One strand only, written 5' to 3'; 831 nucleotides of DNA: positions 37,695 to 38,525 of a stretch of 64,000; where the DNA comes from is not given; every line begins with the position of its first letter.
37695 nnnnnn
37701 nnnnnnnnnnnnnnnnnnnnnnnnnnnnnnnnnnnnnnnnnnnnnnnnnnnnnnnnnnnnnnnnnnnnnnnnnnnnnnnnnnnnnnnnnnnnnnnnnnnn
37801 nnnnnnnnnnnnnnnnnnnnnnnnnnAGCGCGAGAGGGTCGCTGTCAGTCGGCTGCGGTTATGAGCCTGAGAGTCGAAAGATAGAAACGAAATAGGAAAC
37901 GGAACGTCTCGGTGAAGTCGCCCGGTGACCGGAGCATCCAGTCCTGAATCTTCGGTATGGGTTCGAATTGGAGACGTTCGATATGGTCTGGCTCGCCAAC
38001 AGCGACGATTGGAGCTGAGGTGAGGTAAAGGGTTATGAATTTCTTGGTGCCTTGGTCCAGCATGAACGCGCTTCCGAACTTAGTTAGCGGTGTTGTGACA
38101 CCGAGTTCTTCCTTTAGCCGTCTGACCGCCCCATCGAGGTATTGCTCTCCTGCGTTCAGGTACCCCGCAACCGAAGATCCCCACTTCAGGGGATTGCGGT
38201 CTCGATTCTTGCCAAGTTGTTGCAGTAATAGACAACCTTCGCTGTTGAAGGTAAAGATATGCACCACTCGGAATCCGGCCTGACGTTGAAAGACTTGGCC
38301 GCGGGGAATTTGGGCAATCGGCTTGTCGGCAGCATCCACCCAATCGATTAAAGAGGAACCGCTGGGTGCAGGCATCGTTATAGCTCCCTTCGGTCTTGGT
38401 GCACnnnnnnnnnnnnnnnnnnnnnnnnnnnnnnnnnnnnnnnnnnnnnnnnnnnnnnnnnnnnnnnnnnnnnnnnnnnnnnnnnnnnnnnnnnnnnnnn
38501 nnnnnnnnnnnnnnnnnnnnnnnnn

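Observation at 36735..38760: ~2-kb low-GC island: DUF433 protein, 3-TM membrane protein, and an RHH-NUDIX pair behind a perfect palindrome; candidate novel toxin-antitoxin/defence module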

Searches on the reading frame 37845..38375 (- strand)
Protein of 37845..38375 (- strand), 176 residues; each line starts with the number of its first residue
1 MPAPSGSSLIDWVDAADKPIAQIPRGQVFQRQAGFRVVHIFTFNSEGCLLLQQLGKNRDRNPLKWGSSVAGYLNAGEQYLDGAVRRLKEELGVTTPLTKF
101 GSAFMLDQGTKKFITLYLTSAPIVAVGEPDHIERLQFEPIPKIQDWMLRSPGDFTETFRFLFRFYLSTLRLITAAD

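Call 4: search_protein_families(library=pfam, proteins=[window:37845-38375:-], max_evalue=0.1)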
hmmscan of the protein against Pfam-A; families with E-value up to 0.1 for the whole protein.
window:37845-38375:- (176 aa): 1 family
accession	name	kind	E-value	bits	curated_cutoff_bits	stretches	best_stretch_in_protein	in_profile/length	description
PF00293.34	NUDIX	-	1.7e-10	41.4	21.1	1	36-142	4-117/134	NUDIX domain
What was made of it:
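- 37845..38375 (-): NUDIX-fold protein of 176 aa, YfcD/DR_0079-like, with a variant Nudix box (RRLKEE) and a subfamily-specific C-terminal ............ helix. Convergent with 8xMP, with 18 nt between the two stop codons. PF00293 E=1.7e-10 (call 4).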

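Call 5: search_protein_families(library=padloc, proteins=[window:37845-38375:-], max_evalue=0.1)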
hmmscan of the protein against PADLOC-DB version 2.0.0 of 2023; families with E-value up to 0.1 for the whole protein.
window:37845-38375:- (176 aa): 0 families

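Call 6: search_protein_families(library=ncbifam, proteins=[window:37845-38375:-], max_evalue=0.1)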
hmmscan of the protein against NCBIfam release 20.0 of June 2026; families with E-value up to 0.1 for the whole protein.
window:37845-38375:- (176 aa): 7 families
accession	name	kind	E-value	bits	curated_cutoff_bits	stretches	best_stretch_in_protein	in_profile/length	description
NF011922.0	PRK15393.1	equivalog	9.2e-11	41.7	152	1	9-116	12-120/182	NUDIX hydrolase YfcD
NF002995.0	PRK03759.1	equivalog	6e-09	35.8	127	1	10-95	9-95/185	isopentenyl-diphosphate Delta-isomerase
NF041653.1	Nud_hyd_Meth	equivalog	1.7e-05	24.7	300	1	9-116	1-107/170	Nudix hydrolase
TIGR02150.1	IPP_isom_1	equivalog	1.9e-05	24.5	105.8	1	13-99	4-90/159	isopentenyl-diphosphate delta-isomerase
NF006961.0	PRK09438.1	equivalog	0.0028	17.1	103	1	38-95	13-63/151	dihydroneopterin triphosphate diphosphatase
NF012016.0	PRK15472.1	equivalog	0.0053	16.5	95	1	41-100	9-67/141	nucleoside triphosphatase NudI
NF007834.0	PRK10546.1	equivalog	0.033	14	156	1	44-102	12-68/135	pyrimidine (deoxy)nucleoside triphosphate diphosphatase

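Call 7: find_encoding_contigs(protein=window:37845-38375:-, flank=10000, max_places=10)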
Protein window:37845-38375:- (176 aa): 5 contigs read that carry it; 5 places shown.
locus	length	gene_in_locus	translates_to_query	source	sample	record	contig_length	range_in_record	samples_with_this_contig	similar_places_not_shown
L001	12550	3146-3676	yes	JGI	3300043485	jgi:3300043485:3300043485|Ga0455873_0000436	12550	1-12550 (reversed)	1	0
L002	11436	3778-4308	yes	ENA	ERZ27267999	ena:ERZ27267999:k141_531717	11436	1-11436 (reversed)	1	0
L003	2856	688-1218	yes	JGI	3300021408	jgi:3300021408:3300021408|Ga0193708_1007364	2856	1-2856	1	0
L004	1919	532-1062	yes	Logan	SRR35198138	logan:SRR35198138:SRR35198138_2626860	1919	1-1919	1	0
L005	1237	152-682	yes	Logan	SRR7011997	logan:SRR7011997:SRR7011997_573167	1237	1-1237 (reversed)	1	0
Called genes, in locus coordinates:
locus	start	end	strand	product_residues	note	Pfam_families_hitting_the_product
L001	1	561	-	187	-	?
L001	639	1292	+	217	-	PF16011:CBM9_2 (faint)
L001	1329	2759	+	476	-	-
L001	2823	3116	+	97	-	-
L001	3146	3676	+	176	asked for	PF00293:NUDIX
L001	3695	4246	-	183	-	PF24838:8xMP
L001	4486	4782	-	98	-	PF04255:DUF433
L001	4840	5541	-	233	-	PF00230:MIP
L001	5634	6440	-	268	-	PF00106:adh_short, PF08659:KR, PF13561:adh_short_C2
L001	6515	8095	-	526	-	PF00561:Abhydrolase_1, PF08386:Abhydrolase_4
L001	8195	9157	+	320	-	PF00586:AIRS, PF02769:AIRS_C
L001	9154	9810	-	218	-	PF04337:DUF480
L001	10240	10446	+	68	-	PF00313:CSD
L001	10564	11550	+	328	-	PF01207:Dus, PF01180:DHO_dh (faint), PF01070:FMN_dh (weak)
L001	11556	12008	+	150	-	-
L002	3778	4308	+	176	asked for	PF00293:NUDIX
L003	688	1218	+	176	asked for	PF00293:NUDIX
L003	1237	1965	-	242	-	PF24838:8xMP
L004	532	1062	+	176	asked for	PF00293:NUDIX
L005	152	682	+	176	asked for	PF00293:NUDIX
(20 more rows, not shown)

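Call 25: find_homologous_proteins(query=window:37845-38375:-, max_evalue=0.00001)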
Query window:37845-38375:- (176 aa): 77 proteins with E <= 0.00001 among 148 candidates.
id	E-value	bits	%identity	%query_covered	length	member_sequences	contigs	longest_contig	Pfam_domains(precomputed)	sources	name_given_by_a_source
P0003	3.3e-90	319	81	99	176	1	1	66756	PF00293.35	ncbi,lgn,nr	ncbi:MAG TPA: NUDIX domain-containing protein [Thermoanaerobaculia bacterium]|nr:NUDIX domain-contai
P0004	1.1e-81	291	77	99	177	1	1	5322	PF00293.35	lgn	-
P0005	1.6e-81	290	74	99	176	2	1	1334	PF00293.35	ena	-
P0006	2.5e-81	290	74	99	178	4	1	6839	PF00293.35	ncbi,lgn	-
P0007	7.9e-81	288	75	99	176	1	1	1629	PF00293.35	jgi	jgi:isopentenyldiphosphate isomerase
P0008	1.3e-80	287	74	99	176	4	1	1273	PF00293.35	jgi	jgi:isopentenyl-diphosphate delta-isomerase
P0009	2.1e-79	283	77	95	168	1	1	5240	PF00293.35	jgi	jgi:isopentenyl-diphosphate delta-isomerase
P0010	4.1e-79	283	71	99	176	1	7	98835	PF00293.35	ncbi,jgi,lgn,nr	ncbi:MAG: NUDIX domain-containing protein [Acidobacteria bacterium]|nr:NUDIX domain-containing prote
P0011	1.7e-78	280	71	99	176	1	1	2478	PF00293.35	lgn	-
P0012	2.1e-76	274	73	95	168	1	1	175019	PF00293.35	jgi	jgi:hypothetical protein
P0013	5.3e-76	272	70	100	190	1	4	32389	PF00293.35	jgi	jgi:isopentenyl-diphosphate delta-isomerase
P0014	1.4e-75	271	71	98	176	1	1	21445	PF00293.35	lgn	-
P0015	2.3e-74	267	70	99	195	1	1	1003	PF00293.35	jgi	jgi:isopentenyl-diphosphate Delta-isomerase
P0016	3.1e-73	263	69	98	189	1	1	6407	PF00293.35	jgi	jgi:isopentenyl-diphosphate Delta-isomerase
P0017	1.3e-72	261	70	97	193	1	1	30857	PF00293.35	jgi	jgi:8-oxo-dGTP pyrophosphatase MutT (NUDIX family)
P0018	5.2e-72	259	68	99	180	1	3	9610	PF00293.35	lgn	-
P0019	3.3e-71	257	68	97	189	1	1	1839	PF00293.35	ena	-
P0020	3.1e-70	254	69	100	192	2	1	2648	PF00293.35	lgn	-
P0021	4.3e-70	253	69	97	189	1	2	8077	PF00293.35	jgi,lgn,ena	jgi:isopentenyl-diphosphate delta-isomerase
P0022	4.5e-70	253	70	97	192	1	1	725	PF00293.35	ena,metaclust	metaclust:\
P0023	2.6e-69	251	64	99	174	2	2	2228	PF00293.35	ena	-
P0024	2.6e-69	251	68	97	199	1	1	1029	PF00293.35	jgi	jgi:isopentenyl-diphosphate delta-isomerase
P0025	4.6e-69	250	67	98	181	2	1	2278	PF00293.35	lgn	-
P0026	2.7e-67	244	69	97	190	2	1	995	PF00293.35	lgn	-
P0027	9.5e-67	242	66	98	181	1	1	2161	PF00293.35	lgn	-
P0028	2.3e-66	241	64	100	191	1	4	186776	PF00293.35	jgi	jgi:isopentenyldiphosphate isomerase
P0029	2.3e-66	241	65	100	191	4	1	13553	PF00293.35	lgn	-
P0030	3.7e-66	240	65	97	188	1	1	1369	PF00293.35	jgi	jgi:isopentenyl-diphosphate delta-isomerase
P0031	7.5e-65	236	65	97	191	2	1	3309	PF00293.35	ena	-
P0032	5.6e-64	233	63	97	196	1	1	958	PF00293.35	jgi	jgi:8-oxo-dGTP pyrophosphatase MutT (NUDIX family)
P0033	2.0e-63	231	65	95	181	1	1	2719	PF00293.35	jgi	jgi:isopentenyl-diphosphate delta-isomerase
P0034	1.1e-62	229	64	95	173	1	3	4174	PF00293.35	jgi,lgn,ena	jgi:Isopentenyldiphosphate isomerase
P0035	2.9e-61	224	60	100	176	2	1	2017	PF00293.35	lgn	-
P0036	3.1e-61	224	63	97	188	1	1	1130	PF00293.35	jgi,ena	jgi:isopentenyl-diphosphate Delta-isomerase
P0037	6.9e-61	223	59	100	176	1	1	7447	PF00293.35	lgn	-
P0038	2.3e-60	221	72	82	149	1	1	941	PF00293.35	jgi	jgi:isopentenyldiphosphate isomerase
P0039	5.6e-60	220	63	97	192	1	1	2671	PF00293.35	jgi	jgi:isopentenyl-diphosphate delta-isomerase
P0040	1.3e-59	219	60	99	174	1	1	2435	PF00293.35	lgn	-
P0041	1.6e-59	219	62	95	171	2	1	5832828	PF00293.35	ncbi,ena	-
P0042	3.4e-59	218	60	97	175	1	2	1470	PF00293.35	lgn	-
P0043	5.6e-59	217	61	95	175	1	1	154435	PF00293.35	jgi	jgi:isopentenyldiphosphate isomerase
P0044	3.5e-58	214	60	98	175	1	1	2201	PF00293.35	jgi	jgi:isopentenyl-diphosphate Delta-isomerase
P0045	3.9e-58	214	58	99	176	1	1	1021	PF00293.35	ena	-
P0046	5.9e-58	214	59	97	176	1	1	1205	PF00293.35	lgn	-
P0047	7.3e-58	213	58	97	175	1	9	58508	PF00293.35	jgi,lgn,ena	jgi:isopentenyl-diphosphate delta-isomerase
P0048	4.4e-57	211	59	95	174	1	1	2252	PF00293.35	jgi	jgi:isopentenyl-diphosphate Delta-isomerase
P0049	3.3e-56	208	58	97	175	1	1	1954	PF00293.35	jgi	jgi:isopentenyl-diphosphate delta-isomerase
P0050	1.1e-55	206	58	97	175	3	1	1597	PF00293.35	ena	-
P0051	1.7e-55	206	58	97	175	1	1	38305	PF00293.35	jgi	jgi:isopentenyl-diphosphate delta-isomerase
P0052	9.2e-55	203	58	98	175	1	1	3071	PF00293.35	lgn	-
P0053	1.6e-54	202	56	98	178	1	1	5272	PF00293.35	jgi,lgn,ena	-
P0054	5.5e-54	201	54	97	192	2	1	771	PF00293.35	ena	-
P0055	5.7e-54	201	57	95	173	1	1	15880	PF00293.35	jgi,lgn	jgi:isopentenyl-diphosphate delta-isomerase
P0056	3.0e-53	198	56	98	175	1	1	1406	PF00293.35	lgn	-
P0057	9.2e-53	197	55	95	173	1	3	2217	PF00293.35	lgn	-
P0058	1.3e-51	193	56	98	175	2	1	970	PF00293.35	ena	-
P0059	4.2e-50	188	55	95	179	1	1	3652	PF00293.35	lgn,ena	-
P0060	2.4e-46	176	51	97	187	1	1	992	PF00293.35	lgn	-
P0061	5.7e-46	175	52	94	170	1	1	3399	PF00293.35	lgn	-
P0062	1.3e-45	173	50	97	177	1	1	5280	PF00293.35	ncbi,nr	ncbi:MAG: hydrolase [Acidimicrobiales bacterium]|nr:hydrolase [Acidimicrobiales bacterium]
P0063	2.2e-44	169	51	94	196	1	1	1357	PF00293.35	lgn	-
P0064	6.2e-43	165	48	95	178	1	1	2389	PF00293.35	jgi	jgi:isopentenyldiphosphate isomerase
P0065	3.5e-41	159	46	97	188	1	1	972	PF00293.35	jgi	jgi:isopentenyl-diphosphate Delta-isomerase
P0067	1.1e-40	157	70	60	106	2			PF00293.35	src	-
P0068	1.7e-39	153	62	69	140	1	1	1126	PF00293.35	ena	-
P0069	1.8e-38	150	46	94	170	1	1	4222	PF00293.35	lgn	-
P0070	6.4e-38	148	49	96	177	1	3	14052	PF00293.35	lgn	-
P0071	1.9e-36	144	45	95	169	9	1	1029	PF00293.35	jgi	jgi:8-oxo-dGTP pyrophosphatase MutT (NUDIX family)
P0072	8.0e-36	142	49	89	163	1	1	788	PF00293.35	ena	-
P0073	3.5e-35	139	46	98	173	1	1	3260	PF00293.35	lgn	-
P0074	3.8e-35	139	45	95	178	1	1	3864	PF00293.35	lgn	-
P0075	8.7e-35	138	45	94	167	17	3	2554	PF00293.35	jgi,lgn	jgi:isopentenyl-diphosphate delta-isomerase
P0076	3.5e-34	136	44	94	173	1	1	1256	PF00293.35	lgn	-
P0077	4.2e-31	126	46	91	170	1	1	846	PF00293.35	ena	-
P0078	2.8e-30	124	47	89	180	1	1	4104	PF00293.35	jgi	jgi:isopentenyldiphosphate isomerase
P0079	2.7e-26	111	47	78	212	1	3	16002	PF00293.35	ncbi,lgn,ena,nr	ncbi:MAG: NUDIX domain-containing protein [Acidobacteriia bacterium]|nr:NUDIX domain-containing prot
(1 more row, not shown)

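Call 27: find_encoding_contigs(protein=P0003, flank=5000, max_places=3)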
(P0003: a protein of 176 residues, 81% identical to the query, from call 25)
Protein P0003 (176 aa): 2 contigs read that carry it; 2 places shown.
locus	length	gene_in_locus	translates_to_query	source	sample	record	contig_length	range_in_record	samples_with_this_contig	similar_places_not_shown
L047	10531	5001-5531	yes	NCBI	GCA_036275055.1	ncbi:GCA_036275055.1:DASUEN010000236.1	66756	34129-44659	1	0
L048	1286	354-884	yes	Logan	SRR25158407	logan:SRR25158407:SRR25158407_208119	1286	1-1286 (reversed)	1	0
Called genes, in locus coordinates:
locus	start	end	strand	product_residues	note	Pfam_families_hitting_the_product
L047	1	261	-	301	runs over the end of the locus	PF18030:Rimk_N, PF14397:ATPgrasp_ST (faint), PF02655:ATP-grasp_3, PF02955:GSH-S_ATP, PF08443:RimK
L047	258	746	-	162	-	PF05618:RimB-like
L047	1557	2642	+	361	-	PF00730:HhH-GPD, PF00633:HHH (weak), PF14815:NUDIX_4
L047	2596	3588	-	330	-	PF00027:cNMP_binding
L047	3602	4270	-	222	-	PF07719:TPR_2 (faint)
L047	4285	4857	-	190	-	PF13521:AAA_28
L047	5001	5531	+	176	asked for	PF00293:NUDIX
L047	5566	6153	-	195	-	PF24838:8xMP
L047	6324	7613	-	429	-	PF00202:Aminotran_3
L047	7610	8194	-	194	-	PF21176:RecR_HhH, PF02132:RecR_ZnF (weak), PF01751:Toprim, PF13662:Toprim_4, PF21175:RecR_C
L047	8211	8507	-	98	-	PF02575:YbaB_DNA_bd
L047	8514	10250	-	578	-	PF13191:AAA_16 (weak), PF07724:AAA_2 (weak), PF13177:DNA_pol3_delta2, PF13401:AAA_22 (weak), PF00004:AAA, PF07728:AAA_5 (weak), PF22608:DNAX_ATPase_lid, PF12169:DNA_pol3_gamma3, +2 more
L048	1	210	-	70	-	?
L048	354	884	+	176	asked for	PF00293:NUDIX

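Call 28: find_encoding_contigs(protein=P0010, flank=5000, max_places=3)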
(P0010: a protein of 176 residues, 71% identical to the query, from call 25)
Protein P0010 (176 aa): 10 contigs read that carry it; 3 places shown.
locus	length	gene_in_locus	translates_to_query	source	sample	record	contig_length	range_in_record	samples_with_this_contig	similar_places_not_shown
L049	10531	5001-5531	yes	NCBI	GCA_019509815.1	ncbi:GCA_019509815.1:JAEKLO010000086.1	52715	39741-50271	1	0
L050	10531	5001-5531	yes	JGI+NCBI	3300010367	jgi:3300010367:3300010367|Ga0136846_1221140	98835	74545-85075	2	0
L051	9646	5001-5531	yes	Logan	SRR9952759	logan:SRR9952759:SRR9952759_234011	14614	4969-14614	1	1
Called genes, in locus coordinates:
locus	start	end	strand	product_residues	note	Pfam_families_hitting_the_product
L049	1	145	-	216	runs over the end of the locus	PF05618:RimB-like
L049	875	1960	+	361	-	PF00730:HhH-GPD, PF00633:HHH (faint), PF14815:NUDIX_4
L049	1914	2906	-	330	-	PF00027:cNMP_binding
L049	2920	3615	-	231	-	-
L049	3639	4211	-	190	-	PF13521:AAA_28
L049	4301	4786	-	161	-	-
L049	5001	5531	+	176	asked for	PF00293:NUDIX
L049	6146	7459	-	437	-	PF00202:Aminotran_3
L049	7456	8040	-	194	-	PF21176:RecR_HhH, PF02132:RecR_ZnF (weak), PF01751:Toprim, PF13662:Toprim_4, PF21175:RecR_C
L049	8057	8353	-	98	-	PF02575:YbaB_DNA_bd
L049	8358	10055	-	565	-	PF13191:AAA_16 (weak), PF13177:DNA_pol3_delta2, PF13401:AAA_22 (weak), PF00004:AAA, PF07724:AAA_2 (weak), PF07728:AAA_5 (weak), PF22608:DNAX_ATPase_lid, PF12169:DNA_pol3_gamma3, +1 more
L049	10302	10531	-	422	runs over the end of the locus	PF17874:TPR_MalT (weak)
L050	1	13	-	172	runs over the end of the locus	PF05618:RimB-like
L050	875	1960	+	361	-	PF00730:HhH-GPD, PF00633:HHH (faint), PF14815:NUDIX_4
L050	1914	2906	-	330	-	PF00027:cNMP_binding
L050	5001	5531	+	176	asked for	PF00293:NUDIX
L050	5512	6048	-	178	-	PF24838:8xMP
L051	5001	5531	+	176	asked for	PF00293:NUDIX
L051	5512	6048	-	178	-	PF24838:8xMP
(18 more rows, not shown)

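Call 29: find_encoding_contigs(protein=P0012, flank=5000, max_places=3)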
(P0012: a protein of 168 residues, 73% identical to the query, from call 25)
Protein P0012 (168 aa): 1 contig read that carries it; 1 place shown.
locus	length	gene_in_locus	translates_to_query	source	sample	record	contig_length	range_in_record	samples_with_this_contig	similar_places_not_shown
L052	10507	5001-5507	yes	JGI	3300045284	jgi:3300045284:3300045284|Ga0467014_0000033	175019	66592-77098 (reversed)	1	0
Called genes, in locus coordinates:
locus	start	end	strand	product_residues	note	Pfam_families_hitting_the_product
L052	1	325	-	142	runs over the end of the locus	-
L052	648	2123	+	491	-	PF01381:HTH_3, PF12844:HTH_19 (weak), PF13560:HTH_31, PF13424:TPR_12 (weak)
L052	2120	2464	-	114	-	-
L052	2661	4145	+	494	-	PF01381:HTH_3 (weak)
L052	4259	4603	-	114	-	-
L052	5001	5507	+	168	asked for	PF00293:NUDIX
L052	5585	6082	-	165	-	PF24838:8xMP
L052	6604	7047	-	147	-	-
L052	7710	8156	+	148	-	PF00383:dCMP_cyt_deam_1, PF14437:MafB19-deam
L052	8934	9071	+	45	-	-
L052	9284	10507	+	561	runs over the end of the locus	PF14849:YidC_periplas, PF02096:60KD_IMP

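Call 36: find_related_loci(query=A3, collection=metagenome_contigs, flank=5000)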
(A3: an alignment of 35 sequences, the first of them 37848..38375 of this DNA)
Query A3 (176 aa) in metagenome_contigs; peptide patterns used: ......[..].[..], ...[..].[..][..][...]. (x = any residue, [..] = any of these).
394 stretches matched a pattern; 196 encode a relative of the query (tblastn E <= 1e-3); the best 80 are kept; 80 distinct loci.
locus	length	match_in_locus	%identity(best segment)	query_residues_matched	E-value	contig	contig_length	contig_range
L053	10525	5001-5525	71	1-175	7e-85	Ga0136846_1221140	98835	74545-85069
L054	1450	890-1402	68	1-171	2e-81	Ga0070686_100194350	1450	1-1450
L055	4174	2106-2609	64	1-168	1e-69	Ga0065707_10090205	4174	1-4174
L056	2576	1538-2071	65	1-176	2e-69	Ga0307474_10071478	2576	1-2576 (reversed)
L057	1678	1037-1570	56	1-173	6e-64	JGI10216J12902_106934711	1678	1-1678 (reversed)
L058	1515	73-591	53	1-171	4e-63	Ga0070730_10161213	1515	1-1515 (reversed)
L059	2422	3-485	65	13-171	2e-59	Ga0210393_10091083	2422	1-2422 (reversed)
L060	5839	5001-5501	54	1-165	9e-58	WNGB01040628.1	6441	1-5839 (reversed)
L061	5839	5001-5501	54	1-165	9e-58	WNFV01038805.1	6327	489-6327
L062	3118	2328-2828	54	1-165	7e-58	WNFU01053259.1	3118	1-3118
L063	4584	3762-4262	54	1-165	9e-58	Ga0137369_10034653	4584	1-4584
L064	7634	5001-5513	58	1-171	2e-56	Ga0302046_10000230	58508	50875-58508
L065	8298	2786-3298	58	1-171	2e-56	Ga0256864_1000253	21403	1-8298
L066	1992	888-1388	53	1-165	7e-55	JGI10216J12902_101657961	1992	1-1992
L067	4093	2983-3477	48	1-165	4e-51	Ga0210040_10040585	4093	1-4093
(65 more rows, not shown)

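Call 44: search_protein_families(library=pfam, alignment_id=A4, max_evalue=0.001)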
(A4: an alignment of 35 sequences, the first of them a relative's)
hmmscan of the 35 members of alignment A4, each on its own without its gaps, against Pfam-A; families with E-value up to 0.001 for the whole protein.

A. member 1, L079:4434-4862:- (143 aa): 5 families
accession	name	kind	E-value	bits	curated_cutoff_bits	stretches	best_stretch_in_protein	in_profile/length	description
PF01381.28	HTH_3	-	2.3e-10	40.8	23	1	16-67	4-55/55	Helix-turn-helix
PF13560.12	HTH_31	-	6.6e-06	26.8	27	1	9-67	2-61/64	Helix-turn-helix domain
PF13443.12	HTH_26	-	6.9e-06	26.7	22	1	12-67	1-57/63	Cro/C1-type HTH DNA-binding domain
PF12844.13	HTH_19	-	5.2e-05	23.5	30.2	1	10-67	1-58/64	Helix-turn-helix domain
PF04625.18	DEC-1_N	-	0.00018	21.1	29.2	1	43-125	96-170/403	DEC-1 protein, N-terminal region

B. families by the number of members that match (of 35 scanned): 10 families
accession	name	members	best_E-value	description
PF13560.12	HTH_31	7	9.2e-08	Helix-turn-helix domain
PF01381.28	HTH_3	6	9.6e-12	Helix-turn-helix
PF13443.12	HTH_26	6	3.3e-10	Cro/C1-type HTH DNA-binding domain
PF07022.19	Phage_CI_repr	3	8.9e-06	Bacteriophage CI repressor helix-turn-helix domain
PF12844.13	HTH_19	3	4.4e-05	Helix-turn-helix domain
PF13384.12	HTH_23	2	5.6e-05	Homeodomain-like domain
PF15943.11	YdaS_toxin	2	0.00093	Bacterial toxin YdaS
PF02381.23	MraZ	1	8.8e-05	MraZ protein, putative antitoxin-like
PF04625.18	DEC-1_N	1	0.00018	DEC-1 protein, N-terminal region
PF13518.12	HTH_28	1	0.00076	Helix-turn-helix domain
